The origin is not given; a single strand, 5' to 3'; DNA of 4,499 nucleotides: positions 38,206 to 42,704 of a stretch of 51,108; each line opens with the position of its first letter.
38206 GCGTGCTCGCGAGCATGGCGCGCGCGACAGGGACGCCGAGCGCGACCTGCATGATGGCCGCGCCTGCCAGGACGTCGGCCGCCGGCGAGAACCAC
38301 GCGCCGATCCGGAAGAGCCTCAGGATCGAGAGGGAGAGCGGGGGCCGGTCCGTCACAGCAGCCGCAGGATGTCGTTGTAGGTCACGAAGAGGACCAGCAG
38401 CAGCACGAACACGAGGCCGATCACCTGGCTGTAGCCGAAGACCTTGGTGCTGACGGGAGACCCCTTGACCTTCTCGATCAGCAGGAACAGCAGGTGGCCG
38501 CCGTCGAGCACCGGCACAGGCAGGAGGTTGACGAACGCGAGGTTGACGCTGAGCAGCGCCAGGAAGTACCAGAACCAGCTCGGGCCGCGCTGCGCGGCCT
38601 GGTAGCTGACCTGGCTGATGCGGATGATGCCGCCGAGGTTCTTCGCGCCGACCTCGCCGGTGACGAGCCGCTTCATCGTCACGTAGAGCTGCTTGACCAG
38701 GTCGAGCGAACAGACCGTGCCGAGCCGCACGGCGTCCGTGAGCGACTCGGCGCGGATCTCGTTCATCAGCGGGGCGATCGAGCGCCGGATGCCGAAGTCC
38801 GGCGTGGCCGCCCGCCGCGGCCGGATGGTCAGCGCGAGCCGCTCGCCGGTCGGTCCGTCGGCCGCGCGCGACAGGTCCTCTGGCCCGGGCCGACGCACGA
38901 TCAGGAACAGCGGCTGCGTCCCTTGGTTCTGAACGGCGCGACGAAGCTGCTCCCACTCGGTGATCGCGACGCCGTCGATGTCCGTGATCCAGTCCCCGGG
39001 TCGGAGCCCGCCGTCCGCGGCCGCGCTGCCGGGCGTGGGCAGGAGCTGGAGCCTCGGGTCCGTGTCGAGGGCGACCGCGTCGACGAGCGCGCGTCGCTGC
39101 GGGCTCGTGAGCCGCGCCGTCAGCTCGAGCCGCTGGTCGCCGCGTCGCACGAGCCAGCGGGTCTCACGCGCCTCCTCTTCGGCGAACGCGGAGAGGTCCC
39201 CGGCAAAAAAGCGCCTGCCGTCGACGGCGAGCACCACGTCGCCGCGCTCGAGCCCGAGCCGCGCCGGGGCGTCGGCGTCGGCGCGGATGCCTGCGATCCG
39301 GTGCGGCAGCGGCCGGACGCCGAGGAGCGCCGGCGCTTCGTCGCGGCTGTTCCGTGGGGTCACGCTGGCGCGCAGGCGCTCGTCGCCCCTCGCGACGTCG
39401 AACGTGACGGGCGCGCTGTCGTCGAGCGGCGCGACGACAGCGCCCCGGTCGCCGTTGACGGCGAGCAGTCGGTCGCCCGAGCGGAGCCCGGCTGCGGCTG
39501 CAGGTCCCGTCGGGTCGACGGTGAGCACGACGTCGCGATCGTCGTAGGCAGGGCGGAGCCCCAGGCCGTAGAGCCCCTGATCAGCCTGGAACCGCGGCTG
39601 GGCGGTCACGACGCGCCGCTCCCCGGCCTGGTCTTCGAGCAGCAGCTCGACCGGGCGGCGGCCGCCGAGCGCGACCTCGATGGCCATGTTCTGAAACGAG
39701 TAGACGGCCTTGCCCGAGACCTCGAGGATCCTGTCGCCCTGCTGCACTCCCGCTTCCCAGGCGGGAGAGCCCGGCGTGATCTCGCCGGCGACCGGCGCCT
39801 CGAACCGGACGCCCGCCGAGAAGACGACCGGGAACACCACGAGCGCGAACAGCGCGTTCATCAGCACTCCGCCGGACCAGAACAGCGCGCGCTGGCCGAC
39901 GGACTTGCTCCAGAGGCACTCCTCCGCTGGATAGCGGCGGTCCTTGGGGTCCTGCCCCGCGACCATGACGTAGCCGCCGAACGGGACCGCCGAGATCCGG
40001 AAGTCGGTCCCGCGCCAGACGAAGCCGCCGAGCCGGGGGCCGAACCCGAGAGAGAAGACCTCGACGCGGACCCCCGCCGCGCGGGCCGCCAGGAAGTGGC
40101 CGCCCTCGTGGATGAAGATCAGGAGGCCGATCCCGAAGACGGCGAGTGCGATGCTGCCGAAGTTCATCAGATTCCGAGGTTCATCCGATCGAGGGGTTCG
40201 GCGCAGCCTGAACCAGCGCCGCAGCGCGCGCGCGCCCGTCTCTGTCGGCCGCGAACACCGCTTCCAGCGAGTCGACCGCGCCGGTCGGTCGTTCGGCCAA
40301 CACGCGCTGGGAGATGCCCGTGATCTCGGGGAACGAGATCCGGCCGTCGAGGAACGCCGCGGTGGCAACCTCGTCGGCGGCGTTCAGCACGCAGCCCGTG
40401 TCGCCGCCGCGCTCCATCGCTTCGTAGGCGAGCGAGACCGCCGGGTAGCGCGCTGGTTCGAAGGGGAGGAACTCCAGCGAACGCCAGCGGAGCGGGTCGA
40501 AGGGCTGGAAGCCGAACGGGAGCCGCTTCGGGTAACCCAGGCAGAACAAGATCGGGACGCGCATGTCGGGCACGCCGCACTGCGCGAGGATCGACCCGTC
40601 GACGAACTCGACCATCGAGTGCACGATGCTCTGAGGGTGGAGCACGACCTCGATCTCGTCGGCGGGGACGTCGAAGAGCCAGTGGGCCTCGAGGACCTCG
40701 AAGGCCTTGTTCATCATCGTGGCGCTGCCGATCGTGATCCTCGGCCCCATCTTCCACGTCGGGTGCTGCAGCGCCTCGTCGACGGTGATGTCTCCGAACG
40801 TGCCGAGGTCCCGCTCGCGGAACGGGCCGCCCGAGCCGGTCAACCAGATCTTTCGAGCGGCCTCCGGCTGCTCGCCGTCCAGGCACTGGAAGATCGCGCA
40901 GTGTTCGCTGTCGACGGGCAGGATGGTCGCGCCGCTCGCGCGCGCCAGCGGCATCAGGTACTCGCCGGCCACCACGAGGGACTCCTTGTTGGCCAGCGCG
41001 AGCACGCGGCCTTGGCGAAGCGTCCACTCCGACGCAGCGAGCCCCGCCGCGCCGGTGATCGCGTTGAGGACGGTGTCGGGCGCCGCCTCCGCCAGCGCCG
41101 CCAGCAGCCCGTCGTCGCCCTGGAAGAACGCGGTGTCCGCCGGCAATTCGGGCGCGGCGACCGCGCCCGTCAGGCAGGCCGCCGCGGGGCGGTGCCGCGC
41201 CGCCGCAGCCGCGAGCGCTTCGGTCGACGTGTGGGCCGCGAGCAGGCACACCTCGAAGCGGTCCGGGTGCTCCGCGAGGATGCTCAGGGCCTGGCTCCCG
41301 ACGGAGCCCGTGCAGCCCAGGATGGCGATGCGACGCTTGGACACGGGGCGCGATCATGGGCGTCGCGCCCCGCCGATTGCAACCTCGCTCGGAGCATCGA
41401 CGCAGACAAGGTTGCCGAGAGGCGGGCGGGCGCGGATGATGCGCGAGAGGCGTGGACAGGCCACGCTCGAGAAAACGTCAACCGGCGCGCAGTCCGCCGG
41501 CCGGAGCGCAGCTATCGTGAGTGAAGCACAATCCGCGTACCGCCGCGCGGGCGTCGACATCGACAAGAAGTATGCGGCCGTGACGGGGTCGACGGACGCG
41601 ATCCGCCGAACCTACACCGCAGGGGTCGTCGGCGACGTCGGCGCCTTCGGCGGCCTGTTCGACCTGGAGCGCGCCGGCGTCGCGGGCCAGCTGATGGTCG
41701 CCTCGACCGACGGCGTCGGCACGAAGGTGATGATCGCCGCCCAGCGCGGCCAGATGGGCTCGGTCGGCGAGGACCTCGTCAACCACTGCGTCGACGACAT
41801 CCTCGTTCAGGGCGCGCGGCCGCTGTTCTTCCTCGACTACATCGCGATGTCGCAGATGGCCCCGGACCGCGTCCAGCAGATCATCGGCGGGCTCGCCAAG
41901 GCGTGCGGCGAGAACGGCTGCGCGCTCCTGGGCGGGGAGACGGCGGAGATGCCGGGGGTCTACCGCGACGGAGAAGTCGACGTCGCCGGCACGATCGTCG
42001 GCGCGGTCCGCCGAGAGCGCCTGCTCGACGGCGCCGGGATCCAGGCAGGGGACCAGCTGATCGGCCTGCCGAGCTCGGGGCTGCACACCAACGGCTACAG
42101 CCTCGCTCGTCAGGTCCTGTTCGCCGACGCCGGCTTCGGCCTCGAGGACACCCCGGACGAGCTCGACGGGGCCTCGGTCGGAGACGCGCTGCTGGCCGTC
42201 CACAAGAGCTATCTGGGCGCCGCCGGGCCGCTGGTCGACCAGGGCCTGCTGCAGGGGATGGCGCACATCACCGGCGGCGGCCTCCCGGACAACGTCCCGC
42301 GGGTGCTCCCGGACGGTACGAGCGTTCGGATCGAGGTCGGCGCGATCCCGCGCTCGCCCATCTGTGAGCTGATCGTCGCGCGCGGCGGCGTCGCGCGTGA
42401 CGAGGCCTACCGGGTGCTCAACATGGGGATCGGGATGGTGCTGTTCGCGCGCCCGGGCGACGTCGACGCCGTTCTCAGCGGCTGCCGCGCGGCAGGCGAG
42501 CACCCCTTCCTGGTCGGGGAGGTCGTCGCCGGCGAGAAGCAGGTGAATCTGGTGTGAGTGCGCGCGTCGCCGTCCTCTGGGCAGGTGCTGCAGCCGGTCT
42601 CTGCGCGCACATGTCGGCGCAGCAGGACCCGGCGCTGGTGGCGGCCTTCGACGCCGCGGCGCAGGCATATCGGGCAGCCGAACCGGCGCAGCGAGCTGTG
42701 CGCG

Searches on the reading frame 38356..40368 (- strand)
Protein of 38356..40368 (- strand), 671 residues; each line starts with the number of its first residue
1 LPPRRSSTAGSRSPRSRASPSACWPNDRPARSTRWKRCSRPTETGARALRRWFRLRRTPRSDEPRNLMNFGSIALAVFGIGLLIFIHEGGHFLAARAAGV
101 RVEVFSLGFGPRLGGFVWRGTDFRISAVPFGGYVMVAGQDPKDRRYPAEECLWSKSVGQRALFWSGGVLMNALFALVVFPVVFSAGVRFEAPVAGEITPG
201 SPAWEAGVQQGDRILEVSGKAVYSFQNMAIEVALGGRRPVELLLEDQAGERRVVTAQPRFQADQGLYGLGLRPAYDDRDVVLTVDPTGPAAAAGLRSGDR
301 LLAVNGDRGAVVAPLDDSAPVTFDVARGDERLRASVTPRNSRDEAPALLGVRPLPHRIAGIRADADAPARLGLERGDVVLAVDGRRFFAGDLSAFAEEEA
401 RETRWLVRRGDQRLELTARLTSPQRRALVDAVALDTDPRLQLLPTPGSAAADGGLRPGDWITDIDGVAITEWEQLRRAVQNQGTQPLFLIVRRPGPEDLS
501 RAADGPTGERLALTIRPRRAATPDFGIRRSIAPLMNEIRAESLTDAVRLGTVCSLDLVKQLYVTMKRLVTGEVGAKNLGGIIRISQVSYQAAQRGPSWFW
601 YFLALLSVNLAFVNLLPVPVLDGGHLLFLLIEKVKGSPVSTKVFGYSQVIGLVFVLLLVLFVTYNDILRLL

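Call 33: search_protein_families(library=pfam, proteins=[window:38356-40368:-], max_evalue=0.00001)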
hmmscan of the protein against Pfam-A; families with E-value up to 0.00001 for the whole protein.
window:38356-40368:- (671 aa): 6 families
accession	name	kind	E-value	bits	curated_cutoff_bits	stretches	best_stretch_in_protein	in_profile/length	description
PF02163.28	Peptidase_M50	-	1.8e-56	191.4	27.2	1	76-658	2-221/221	Peptidase family M50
PF17820.7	PDZ_6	-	1.3e-35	121.4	27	3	446-493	7-54/54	PDZ domain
PF00595.29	PDZ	-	1e-21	77.5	23.2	0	446-484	34-72/81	PDZ domain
PF13180.12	PDZ_2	-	1.2e-18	67.5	27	0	269-308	3-43/80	PDZ domain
PF14685.13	PDZ_Tricorn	-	2.2e-09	37.6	25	0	201-255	31-87/88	Tricorn protease PDZ domain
PF21558.3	Pept_S41_N_bact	-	2.7e-07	30.8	27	0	283-307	8-32/87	Bacteroidetes, Peptidase, S41 family, N-terminal domain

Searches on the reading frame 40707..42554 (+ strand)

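Call 33: search_protein_families(library=pfam, proteins=[window:40707-42554:+], max_evalue=0.00001)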
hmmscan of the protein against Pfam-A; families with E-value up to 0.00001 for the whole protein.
window:40707-42554:+ (616 aa): 2 families
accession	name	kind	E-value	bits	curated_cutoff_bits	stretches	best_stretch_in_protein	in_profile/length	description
PF02769.27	AIRS_C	-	9.2e-24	84.8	23.1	1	446-611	1-150/156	AIR synthase related protein, C-terminal domain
PF00586.29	AIRS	-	1.1e-21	77.8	24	1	327-434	12-112/112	AIR synthase related protein, N-terminal domain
